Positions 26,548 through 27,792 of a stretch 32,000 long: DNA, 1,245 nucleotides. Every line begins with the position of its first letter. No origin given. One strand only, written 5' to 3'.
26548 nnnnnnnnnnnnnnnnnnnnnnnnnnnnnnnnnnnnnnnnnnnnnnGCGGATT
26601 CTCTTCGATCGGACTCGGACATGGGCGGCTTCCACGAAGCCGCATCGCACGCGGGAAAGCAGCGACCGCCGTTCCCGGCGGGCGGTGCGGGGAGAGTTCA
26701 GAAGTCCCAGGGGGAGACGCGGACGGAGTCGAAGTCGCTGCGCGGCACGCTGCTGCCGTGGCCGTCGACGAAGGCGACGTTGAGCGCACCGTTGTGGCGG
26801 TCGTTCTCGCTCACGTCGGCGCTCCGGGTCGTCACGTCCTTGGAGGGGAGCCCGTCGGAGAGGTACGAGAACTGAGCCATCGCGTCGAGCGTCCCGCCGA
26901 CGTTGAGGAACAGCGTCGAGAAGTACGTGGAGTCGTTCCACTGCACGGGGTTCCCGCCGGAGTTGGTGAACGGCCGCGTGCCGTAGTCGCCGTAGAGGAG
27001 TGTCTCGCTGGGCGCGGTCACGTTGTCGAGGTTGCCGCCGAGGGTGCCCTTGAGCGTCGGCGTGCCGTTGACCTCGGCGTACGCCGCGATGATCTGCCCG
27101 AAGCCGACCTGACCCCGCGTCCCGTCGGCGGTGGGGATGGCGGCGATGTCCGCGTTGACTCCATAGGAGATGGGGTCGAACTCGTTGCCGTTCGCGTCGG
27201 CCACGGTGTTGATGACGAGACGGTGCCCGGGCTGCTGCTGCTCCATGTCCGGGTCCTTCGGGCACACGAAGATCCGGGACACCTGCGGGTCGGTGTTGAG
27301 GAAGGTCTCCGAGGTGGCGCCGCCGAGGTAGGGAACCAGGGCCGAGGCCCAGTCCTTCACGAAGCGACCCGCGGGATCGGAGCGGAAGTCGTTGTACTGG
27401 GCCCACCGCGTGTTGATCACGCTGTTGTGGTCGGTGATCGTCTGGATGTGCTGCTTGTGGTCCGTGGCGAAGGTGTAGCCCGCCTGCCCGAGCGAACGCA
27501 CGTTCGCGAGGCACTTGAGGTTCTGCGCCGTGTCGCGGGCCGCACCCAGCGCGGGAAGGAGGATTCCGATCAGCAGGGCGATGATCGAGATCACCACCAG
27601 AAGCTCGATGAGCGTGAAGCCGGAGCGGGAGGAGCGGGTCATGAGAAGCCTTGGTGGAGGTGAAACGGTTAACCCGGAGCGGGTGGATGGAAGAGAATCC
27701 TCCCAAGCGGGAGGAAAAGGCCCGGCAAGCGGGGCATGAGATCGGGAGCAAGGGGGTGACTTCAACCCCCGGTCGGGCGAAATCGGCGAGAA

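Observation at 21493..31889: LacI-centred alpha-glucan locus coupling a pseudopilin-like protein and PEP-CTERM surface proteins to GH13 enzymes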

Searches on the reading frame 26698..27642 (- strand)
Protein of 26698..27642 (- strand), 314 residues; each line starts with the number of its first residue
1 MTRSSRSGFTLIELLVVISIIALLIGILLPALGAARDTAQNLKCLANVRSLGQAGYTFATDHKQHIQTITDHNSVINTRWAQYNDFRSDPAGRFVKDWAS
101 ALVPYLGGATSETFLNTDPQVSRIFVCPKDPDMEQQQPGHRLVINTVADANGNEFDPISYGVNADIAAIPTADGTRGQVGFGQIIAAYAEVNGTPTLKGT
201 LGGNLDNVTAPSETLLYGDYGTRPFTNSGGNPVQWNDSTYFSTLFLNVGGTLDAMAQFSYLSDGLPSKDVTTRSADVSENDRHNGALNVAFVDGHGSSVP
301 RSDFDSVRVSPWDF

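Call 6: search_protein_families(library=pfam, proteins=[window:26698-27642:-], max_evalue=0.01)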
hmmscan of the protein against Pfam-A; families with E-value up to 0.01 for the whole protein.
window:26698-27642:- (314 aa): 1 family
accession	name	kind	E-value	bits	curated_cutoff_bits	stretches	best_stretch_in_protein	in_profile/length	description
PF07963.17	N_methyl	-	1.1e-07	31.6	21.2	1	3-29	1-27/27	Prokaryotic N-terminal methylation motif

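Call 7: search_protein_families(library=ncbifam, proteins=[window:26698-27642:-], max_evalue=0.01)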
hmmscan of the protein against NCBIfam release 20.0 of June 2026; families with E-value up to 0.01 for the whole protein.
window:26698-27642:- (314 aa): 10 families
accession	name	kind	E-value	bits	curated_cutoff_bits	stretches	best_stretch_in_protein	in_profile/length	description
NF040999.1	pilin_ComGC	equivalog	5.4e-08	32.9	75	1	7-85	2-82/84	competence type IV pilus major pilin ComGC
TIGR01710.1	typeII_sec_gspG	equivalog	6.3e-08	32.7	88.85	1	7-62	1-56/134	type II secretion system major pseudopilin GspG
TIGR02532.1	IV_pilin_GFxxxE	domain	2e-06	27.4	16.3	1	6-29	1-24/24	prepilin-type N-terminal cleavage/methylation domain-containing protein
TIGR01708.2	typeII_sec_gspH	equivalog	5.2e-06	26.6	80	1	7-37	2-32/169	type II secretion system minor pseudopilin GspH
TIGR02596.1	TIGR02596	subfamily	1.4e-05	25.3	70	1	9-90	1-72/196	Verru_Chthon cassette protein D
NF007862.0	PRK10574.1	equivalog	2.8e-05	24.3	138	1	5-32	3-30/145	prepilin peptidase-dependent pilin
NF041013.1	T4P_ComGE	equivalog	9.9e-05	22.4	49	1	8-42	5-40/83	competence type IV pilus minor pilin ComGE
NF041775.1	typeIV_PilA_Myxo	equivalog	0.0014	18.6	400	1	7-61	11-65/214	type IV pilin protein PilA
TIGR01707.1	gspI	equivalog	0.0043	17.5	44.35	1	8-43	1-36/101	type II secretion system minor pseudopilin GspI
TIGR04294.2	pre_pil_HX9DG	domain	0.0067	16.2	19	0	282-295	4-17/22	H-X9-DG-CTERM domain-containing protein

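Call 85: search_solved_structures(query=window:26698-27642:-, max_evalue=1)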
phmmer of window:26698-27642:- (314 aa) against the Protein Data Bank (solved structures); distinct sequences matched with E-value up to 1: 15.
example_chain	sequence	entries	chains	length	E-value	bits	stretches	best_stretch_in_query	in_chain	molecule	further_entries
7tgg_A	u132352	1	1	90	6.2e-06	29.1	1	5-61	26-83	Geopilin domain 1 protein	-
9egp_A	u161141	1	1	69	6.6e-05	25.8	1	5-51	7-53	Geopilin domain 1 protein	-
2m7g_A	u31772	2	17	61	0.00033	23.5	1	9-61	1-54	Geopilin domain 1 protein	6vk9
6xxd_A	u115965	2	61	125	0.00075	22.3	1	9-46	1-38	PilA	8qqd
8pfb_G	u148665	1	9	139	0.0053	19.5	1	9-54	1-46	Type IV pilin PilE1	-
9laa_A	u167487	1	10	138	0.015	18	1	6-35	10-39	Type IV pilin protein PilA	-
5wda_A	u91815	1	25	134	0.11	15.2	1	9-95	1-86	General secretion pathway protein G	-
5kua_A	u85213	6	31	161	0.12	15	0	9-37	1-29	pilin | Neisseria meningitidis PilE variant SB-GATDH | Neisseria meningitidis PilE, SB-DATDH variant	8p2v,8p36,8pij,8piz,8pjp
8qqj_J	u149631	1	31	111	0.13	15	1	9-68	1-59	Type IV narrow pilus major component PilA5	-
6xxe_A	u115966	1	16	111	0.14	14.9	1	9-68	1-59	Uncharacterized protein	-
6qdv_o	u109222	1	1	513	0.57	12.8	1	273-313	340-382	Pre-mRNA-processing factor 17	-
2hi2_A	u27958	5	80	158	0.6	12.8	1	9-40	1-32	Fimbrial protein | PilA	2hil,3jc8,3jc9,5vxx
1ay2_A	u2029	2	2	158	0.61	12.7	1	9-40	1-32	TYPE 4 PILIN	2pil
5mqf_E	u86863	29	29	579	0.65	12.6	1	273-313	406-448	Pre-mRNA-processing factor 17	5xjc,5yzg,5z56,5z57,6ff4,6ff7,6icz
8p3b_A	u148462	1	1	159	0.92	12.1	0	9-37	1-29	Fimbrial protein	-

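Call 98: find_homologous_proteins(query=window:26698-27642:-, region=45-314)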
Query window:26698-27642:-, residues 45-314 (270 aa): 19 proteins with E <= 0.001 among 685 candidates.
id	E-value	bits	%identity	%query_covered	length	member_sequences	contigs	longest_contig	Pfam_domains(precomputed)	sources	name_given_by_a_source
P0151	3.1e-180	616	100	100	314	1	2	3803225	PF07963.18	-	-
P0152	2.9e-67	245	47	100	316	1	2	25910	PF07963.18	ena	-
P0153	1.9e-65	239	47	100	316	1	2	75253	PF07963.18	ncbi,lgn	ncbi:MAG: prepilin-type N-terminal cleavage/methylation domain-containing protein [Planctomycetota b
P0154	8.9e-59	217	45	100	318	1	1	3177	PF07963.18,PF07596.17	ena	-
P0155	7.3e-56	208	44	100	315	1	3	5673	PF07963.18,PF07596.17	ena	-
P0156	8.3e-54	201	44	100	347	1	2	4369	PF07963.18,PF07596.17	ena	-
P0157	3.2e-50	189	42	100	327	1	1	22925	PF07963.18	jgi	-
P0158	2.3e-45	173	40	99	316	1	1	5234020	PF07963.18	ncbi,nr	ncbi:prepilin-type N-terminal cleavage/methylation domain-containing protein [Planctomycetota bacter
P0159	6.3e-34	136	40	99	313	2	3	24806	PF07963.18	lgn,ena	-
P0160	3.5e-32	130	38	99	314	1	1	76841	PF07963.18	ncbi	-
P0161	4.1e-32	130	39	99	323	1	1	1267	PF07963.18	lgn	-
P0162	7.1e-32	129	36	99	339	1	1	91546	PF07963.18,PF07596.17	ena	-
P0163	4.6e-31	126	37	99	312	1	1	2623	PF07963.18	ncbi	-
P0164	7.6e-29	119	35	100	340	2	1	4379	PF07963.18,PF07596.17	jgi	-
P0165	1.0e-28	119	34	99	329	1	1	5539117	PF07963.18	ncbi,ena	-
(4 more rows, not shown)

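Call 99: find_encoding_contigs(protein=P0158, flank=9000, max_places=1)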
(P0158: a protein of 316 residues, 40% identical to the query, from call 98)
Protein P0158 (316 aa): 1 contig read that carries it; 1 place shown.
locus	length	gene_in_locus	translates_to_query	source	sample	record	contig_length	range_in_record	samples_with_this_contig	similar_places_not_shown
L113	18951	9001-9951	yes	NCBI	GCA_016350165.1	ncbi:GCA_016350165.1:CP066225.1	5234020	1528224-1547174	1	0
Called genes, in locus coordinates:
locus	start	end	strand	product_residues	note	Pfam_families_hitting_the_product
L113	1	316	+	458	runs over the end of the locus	-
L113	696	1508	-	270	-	PF00528:BPD_transp_1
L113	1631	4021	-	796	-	PF01547:SBP_bac_1, PF13416:SBP_bac_8, PF00528:BPD_transp_1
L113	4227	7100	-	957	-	PF02922:CBM_48 (faint), PF16561:AMPK1_CBM, PF16760:CBM53 (faint), PF16561:AMPK1_CBM (weak), PF02903:Alpha-amylase_N, PF00128:Alpha-amylase, PF16657:Malt_amylase_C (weak)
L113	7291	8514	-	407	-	PF00356:LacI, PF00532:Peripla_BP_1, PF13407:Peripla_BP_4 (weak), PF13377:Peripla_BP_3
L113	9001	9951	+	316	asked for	PF07963:N_methyl (faint)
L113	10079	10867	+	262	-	PF22058:X25_BaPul_like, PF26120:CBM_1st_SusF (faint)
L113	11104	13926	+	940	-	-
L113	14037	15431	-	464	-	PF00890:FAD_binding_2 (weak), PF01134:GIDA, PF03486:HI0933_like (weak), PF07992:Pyr_redox_2, PF12831:FAD_oxidored, PF13738:Pyr_redox_3, PF00070:Pyr_redox, PF02852:Pyr_redox_dim, +2 more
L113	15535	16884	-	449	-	PF00364:Biotin_lipoyl, PF02817:E3_binding, PF00198:2-oxoacid_dh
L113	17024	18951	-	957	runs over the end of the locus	PF16078:2-oxogl_dehyd_N, PF00676:E1_dh, PF02779:Transket_pyr, PF16870:OxoGdeHyase_C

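Call 100: find_encoding_contigs(protein=P0160, flank=9000, max_places=1)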
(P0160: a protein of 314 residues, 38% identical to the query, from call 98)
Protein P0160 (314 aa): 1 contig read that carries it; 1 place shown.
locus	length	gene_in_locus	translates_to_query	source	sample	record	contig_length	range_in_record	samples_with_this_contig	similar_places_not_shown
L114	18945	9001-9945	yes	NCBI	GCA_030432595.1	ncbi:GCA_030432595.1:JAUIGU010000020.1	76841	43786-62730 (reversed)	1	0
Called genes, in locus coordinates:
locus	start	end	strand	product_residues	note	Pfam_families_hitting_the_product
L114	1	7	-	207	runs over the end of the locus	-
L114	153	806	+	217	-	PF01467:CTP_transf_like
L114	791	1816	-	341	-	PF00089:Trypsin, PF13365:Trypsin_2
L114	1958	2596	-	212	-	-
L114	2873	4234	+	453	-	PF01408:GFO_IDH_MocA, PF22725:GFO_IDH_MocA_C3, PF02894:GFO_IDH_MocA_C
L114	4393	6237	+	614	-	PF18370:RGI_lyase, PF13517:FG-GAP_3 (faint), PF21348:RGL11_C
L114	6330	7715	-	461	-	PF00128:Alpha-amylase, PF14701:hDGE_amylase (weak), PF00128:Alpha-amylase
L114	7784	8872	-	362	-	PF00392:GntR, PF13377:Peripla_BP_3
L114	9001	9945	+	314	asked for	PF07963:N_methyl (weak)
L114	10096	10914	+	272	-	PF07589:PEP_exosort_dom (weak)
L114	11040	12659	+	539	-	PF22058:X25_BaPul_like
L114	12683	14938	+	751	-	PF00128:Alpha-amylase, PF14701:hDGE_amylase (weak), PF22058:X25_BaPul_like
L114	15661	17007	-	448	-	PF00072:Response_reg, PF13487:HD_5, PF01966:HD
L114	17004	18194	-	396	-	PF08668:HDOD, PF01966:HD (weak)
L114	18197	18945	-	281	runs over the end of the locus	PF00072:Response_reg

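Call 101: find_encoding_contigs(protein=P0162, flank=9000, max_places=1)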
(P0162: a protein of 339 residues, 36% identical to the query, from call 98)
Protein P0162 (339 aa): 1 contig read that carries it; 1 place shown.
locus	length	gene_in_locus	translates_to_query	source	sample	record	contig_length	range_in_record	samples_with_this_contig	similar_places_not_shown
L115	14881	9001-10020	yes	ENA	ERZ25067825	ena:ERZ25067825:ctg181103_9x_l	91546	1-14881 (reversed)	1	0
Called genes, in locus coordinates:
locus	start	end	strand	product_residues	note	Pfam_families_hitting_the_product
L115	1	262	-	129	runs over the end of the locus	-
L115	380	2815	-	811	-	PF16561:AMPK1_CBM, PF00128:Alpha-amylase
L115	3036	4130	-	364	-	PF00356:LacI, PF00532:Peripla_BP_1, PF13407:Peripla_BP_4, PF13377:Peripla_BP_3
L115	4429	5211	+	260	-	-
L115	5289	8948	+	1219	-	PF00404:Dockerin_1 (faint)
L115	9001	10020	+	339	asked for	PF07963:N_methyl (weak), PF07596:SBP_bac_10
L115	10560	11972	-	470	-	-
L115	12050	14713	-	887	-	-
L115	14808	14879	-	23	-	?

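Call 102: find_encoding_contigs(protein=P0165, flank=9000, max_places=1)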
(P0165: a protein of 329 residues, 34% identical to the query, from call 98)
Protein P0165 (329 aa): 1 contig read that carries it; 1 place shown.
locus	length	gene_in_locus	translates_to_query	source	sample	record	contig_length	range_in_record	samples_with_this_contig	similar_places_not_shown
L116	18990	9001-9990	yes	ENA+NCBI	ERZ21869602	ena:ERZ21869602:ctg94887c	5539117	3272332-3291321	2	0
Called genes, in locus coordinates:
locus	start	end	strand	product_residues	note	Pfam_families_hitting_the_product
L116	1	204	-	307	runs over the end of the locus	PF05057:DUF676 (weak)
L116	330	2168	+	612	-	-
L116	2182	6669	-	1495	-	-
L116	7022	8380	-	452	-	PF07589:PEP_exosort_dom (weak)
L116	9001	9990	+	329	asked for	PF07963:N_methyl (weak)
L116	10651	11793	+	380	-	PF13174:TPR_6 (faint), PF13525:YfiO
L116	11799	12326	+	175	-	PF04390:LptE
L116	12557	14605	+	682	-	PF00004:AAA, PF17862:AAA_lid_3, PF01434:Peptidase_M41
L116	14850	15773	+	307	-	-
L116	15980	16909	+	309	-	-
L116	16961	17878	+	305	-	-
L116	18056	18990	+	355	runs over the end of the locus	-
